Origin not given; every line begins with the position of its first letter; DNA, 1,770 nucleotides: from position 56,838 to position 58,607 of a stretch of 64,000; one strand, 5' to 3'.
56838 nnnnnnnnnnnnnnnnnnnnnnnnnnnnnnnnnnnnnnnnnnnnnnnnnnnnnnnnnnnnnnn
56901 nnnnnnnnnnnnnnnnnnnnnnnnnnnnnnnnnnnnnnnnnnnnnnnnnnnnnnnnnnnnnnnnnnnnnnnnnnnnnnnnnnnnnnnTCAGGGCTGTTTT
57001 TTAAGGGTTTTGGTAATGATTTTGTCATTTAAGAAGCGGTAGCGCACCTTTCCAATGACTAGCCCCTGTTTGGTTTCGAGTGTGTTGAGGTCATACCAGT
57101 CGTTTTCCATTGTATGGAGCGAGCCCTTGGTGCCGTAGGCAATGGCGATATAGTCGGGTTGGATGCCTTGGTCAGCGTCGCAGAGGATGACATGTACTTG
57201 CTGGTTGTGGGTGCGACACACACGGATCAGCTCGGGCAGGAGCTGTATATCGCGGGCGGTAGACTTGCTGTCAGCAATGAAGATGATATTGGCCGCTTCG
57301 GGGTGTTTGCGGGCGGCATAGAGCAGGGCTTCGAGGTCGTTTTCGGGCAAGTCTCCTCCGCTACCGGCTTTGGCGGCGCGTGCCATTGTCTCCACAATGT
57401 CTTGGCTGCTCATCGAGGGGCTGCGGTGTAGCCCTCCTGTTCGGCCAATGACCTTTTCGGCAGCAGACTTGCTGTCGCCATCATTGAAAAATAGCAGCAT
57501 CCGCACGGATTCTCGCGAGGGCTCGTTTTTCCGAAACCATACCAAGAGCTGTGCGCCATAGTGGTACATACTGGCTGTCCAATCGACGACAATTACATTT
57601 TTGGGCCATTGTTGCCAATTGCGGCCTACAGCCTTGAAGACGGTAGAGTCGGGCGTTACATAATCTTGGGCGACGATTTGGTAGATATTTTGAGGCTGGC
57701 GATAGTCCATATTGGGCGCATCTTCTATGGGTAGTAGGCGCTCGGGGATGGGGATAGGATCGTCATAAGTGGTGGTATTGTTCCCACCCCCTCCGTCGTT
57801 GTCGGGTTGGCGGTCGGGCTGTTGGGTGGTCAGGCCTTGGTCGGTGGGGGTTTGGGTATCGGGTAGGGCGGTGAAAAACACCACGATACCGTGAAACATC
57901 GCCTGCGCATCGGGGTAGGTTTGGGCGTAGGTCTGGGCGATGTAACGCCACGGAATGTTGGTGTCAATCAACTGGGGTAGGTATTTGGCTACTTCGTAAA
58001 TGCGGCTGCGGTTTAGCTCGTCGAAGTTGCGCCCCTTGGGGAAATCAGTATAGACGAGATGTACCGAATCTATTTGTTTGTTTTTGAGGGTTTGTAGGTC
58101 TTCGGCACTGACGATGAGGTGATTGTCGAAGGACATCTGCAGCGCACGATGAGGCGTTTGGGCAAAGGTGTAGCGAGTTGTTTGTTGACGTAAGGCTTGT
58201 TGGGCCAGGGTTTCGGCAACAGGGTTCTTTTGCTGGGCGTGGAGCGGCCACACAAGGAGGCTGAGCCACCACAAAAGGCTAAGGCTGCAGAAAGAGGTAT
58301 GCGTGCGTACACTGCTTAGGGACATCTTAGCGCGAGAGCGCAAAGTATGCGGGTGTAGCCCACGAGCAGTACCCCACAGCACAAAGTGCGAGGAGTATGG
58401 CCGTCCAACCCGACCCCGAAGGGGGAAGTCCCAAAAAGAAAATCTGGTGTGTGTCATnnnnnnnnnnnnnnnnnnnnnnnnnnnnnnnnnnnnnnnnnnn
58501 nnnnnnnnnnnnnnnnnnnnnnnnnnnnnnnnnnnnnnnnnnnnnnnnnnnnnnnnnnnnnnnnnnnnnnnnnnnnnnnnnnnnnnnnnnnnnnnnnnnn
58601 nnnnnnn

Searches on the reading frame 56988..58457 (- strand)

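Call 34: search_protein_families(library=pfam, proteins=[window:56988-58457:-], max_evalue=0.001)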
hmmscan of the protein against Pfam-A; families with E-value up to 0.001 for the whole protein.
window:56988-58457:- (489 aa): 1 family
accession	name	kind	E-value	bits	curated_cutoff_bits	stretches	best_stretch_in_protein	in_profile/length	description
PF25106.1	VWA_4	-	7e-05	22.9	27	1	351-428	58-133/169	von Willebrand factor A domain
